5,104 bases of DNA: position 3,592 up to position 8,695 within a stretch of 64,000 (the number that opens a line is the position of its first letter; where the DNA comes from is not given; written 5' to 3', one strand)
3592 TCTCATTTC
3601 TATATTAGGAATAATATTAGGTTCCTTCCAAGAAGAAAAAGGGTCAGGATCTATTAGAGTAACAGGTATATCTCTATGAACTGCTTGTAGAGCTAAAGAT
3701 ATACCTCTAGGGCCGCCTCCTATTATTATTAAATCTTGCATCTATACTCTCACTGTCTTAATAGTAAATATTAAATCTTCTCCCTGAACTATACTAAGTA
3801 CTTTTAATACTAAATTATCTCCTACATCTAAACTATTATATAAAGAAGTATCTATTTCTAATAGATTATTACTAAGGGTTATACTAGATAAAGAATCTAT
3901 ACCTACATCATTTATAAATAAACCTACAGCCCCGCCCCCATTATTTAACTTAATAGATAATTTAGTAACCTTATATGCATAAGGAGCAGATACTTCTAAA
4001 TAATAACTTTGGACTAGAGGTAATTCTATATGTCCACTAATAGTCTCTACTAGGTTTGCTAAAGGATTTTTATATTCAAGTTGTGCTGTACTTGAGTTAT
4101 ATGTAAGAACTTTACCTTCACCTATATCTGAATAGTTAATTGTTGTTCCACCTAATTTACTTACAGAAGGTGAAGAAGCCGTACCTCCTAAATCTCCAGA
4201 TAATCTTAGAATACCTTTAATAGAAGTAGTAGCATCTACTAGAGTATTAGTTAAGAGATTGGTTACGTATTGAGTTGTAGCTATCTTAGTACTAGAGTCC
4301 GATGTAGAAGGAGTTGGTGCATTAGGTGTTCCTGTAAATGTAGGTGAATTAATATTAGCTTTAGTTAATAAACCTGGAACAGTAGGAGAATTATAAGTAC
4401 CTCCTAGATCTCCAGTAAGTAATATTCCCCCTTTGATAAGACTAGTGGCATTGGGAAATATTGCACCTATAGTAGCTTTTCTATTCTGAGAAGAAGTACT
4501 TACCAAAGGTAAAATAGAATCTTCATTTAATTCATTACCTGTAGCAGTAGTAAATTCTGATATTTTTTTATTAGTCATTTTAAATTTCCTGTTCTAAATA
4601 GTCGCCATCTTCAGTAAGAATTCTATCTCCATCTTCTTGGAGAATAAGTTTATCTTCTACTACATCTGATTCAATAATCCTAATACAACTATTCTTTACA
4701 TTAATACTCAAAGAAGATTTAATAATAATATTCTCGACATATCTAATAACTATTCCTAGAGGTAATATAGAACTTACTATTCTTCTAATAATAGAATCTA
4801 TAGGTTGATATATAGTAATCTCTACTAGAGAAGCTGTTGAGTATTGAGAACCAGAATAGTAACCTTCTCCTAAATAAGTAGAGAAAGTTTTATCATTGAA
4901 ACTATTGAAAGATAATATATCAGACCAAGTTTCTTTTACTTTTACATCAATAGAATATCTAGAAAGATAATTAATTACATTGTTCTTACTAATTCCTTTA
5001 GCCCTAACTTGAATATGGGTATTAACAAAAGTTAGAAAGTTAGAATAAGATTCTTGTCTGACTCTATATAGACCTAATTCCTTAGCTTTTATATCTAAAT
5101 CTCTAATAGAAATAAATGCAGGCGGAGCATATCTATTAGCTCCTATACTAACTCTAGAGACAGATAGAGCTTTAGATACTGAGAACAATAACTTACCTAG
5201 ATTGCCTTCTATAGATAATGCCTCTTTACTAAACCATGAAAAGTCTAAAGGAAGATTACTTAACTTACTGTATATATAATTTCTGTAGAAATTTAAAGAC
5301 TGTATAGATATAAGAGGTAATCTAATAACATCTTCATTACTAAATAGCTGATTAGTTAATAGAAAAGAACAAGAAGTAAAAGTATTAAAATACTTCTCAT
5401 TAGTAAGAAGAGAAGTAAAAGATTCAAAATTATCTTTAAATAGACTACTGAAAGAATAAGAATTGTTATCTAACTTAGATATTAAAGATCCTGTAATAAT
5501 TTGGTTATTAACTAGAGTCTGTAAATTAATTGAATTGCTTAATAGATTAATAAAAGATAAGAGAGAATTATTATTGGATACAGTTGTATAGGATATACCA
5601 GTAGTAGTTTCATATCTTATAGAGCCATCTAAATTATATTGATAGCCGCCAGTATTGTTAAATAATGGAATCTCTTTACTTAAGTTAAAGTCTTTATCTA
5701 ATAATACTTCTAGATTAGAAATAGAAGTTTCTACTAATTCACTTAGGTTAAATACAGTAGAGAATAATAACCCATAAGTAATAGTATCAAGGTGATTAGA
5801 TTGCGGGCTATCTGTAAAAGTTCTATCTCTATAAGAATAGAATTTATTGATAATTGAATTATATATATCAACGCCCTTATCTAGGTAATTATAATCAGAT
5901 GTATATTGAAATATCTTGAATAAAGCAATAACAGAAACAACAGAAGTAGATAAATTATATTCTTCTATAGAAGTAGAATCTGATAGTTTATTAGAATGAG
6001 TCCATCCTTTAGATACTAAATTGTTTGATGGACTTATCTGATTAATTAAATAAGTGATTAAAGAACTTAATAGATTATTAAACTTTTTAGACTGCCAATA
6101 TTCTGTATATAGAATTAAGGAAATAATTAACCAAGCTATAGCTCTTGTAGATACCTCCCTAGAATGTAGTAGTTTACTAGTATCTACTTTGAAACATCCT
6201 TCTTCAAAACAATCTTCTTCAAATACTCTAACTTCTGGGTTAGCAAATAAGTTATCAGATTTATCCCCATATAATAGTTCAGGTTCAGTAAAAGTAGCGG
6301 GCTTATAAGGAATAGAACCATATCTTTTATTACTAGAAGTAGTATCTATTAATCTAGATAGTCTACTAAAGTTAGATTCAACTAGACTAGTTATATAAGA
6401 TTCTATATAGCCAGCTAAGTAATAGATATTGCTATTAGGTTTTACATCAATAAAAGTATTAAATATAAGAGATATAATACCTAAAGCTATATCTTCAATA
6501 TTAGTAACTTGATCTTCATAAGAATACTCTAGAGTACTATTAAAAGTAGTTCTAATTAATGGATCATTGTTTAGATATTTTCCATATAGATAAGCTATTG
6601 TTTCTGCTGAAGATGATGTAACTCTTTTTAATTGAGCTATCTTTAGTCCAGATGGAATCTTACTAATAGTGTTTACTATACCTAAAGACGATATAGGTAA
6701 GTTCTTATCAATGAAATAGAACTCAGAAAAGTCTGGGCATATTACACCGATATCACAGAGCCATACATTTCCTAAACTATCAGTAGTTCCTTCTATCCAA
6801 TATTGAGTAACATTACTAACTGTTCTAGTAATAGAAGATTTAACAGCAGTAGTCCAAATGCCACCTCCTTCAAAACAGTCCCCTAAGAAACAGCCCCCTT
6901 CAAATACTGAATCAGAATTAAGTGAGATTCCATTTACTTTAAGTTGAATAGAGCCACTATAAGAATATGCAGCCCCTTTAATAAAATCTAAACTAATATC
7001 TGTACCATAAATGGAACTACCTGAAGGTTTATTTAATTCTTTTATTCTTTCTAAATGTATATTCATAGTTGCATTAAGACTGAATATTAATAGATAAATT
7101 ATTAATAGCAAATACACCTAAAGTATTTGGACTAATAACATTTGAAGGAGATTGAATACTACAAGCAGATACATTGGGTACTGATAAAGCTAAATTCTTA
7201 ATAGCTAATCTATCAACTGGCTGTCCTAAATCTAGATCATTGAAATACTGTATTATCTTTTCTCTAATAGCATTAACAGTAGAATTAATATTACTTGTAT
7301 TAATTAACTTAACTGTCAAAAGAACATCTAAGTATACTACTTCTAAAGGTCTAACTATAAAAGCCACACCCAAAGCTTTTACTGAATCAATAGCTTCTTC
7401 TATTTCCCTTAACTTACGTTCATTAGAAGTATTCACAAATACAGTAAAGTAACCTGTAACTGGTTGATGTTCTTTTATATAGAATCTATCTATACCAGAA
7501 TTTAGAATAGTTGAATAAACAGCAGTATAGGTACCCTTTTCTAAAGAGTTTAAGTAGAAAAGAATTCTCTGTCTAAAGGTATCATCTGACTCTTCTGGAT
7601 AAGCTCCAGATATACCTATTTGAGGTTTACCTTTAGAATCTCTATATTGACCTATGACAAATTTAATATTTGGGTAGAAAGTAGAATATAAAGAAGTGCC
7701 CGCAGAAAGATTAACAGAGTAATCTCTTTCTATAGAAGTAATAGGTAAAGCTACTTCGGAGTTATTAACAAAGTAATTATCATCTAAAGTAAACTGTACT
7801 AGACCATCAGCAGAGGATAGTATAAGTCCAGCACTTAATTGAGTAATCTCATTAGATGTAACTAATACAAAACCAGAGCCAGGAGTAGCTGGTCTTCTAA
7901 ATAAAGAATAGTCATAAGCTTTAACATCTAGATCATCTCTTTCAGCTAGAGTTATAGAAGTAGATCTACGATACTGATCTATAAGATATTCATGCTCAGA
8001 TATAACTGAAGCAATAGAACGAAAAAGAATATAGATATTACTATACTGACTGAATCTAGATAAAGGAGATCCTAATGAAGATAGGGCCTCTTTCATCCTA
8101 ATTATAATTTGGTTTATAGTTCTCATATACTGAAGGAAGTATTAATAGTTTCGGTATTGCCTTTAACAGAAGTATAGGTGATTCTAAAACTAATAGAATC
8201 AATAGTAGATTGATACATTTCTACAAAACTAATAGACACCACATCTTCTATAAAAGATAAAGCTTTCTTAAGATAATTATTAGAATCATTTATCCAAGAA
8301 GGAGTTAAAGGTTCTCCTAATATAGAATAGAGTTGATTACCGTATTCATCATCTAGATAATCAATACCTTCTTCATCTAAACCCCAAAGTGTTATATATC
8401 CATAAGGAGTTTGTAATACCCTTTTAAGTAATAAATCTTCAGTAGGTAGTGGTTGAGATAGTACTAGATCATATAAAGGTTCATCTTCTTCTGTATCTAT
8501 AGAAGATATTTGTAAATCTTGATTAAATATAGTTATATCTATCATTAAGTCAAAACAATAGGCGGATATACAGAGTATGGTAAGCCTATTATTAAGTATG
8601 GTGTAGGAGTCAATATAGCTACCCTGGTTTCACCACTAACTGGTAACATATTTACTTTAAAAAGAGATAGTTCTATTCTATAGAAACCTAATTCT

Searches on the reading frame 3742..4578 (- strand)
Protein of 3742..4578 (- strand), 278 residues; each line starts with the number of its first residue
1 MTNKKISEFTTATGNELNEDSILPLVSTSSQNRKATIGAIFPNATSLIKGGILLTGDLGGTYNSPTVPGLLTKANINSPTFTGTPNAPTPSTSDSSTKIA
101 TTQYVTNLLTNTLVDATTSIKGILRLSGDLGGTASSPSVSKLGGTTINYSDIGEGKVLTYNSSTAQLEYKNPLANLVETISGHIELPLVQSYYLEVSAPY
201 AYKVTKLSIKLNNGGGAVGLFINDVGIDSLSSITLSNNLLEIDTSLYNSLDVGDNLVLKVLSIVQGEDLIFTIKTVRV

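Call 25: search_protein_families(library=phrogs, proteins=[window:3742-4578:-], max_evalue=0.001)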
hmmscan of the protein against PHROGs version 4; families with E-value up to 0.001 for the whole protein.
window:3742-4578:- (278 aa): 15 families
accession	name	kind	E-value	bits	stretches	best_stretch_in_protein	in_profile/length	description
phrog_32934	-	unknown function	3.9e-18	66.2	2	43-112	46-115/577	-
phrog_8780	-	tail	4.2e-17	62.6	1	28-82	290-344/755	minor tail protein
phrog_4209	-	tail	2.5e-09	37.7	1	69-107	105-143/406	tail fiber protein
phrog_4549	-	tail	2e-08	33.9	1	72-148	270-333/869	tail fiber protein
phrog_2631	-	tail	6.2e-08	32.7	1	36-115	341-386/644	tail fiber protein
phrog_22682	-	tail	1.7e-07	31.7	1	72-139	175-239/400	tail fiber protein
phrog_7032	-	tail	2.8e-07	30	1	72-117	249-293/866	tail fiber protein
phrog_8713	-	tail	1.7e-06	28.3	1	72-128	393-449/509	tail fiber protein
phrog_454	-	tail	2.1e-06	27.1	1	72-110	284-322/1376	tail fiber protein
phrog_11518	-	tail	2.3e-05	23.8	1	46-118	270-315/812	tail fiber protein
phrog_9625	-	unknown function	0.0001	21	1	74-107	664-697/1586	-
phrog_863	-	tail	0.00011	22.2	1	65-123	64-121/690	tail fiber assembly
phrog_22009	-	unknown function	0.00013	23.2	0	47-107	61-121/169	-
phrog_32265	-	unknown function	0.00014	21.9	0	113-153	305-350/609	-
phrog_38759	-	unknown function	0.00091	18.8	0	71-115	165-208/920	-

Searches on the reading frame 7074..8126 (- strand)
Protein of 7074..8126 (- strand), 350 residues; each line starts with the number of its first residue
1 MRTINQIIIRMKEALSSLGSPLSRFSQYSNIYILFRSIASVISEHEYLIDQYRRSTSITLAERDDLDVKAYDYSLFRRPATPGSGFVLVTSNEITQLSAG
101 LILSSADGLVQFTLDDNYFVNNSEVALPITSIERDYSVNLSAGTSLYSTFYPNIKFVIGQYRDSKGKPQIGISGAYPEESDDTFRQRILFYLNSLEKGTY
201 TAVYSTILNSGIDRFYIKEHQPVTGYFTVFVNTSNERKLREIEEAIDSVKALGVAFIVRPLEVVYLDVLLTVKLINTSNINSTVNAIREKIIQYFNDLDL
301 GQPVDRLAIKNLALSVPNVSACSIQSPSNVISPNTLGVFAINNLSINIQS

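Call 25: search_protein_families(library=phrogs, proteins=[window:7074-8126:-], max_evalue=0.001)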
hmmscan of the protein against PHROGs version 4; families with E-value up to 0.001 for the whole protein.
window:7074-8126:- (350 aa): 3 families
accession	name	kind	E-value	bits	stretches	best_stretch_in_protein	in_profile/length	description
phrog_6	-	tail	1.2e-29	104.3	1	3-322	71-374/548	baseplate wedge subunit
phrog_31189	-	tail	7.4e-07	29.1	1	100-302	207-393/662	baseplate protein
phrog_1608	-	tail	2e-05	25.2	1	174-344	3-186/192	tail protein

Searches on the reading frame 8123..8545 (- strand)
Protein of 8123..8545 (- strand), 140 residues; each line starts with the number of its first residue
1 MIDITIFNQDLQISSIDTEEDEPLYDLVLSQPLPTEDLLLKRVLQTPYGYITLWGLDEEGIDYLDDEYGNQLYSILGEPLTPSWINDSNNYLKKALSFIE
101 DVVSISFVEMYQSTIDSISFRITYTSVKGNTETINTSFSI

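Call 25: search_protein_families(library=phrogs, proteins=[window:8123-8545:-], max_evalue=0.001)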
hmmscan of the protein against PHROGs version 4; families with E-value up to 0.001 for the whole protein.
window:8123-8545:- (140 aa): 1 family
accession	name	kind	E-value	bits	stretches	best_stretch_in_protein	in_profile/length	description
phrog_180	-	tail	4.6e-05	24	1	62-138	65-140/148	baseplate wedge subunit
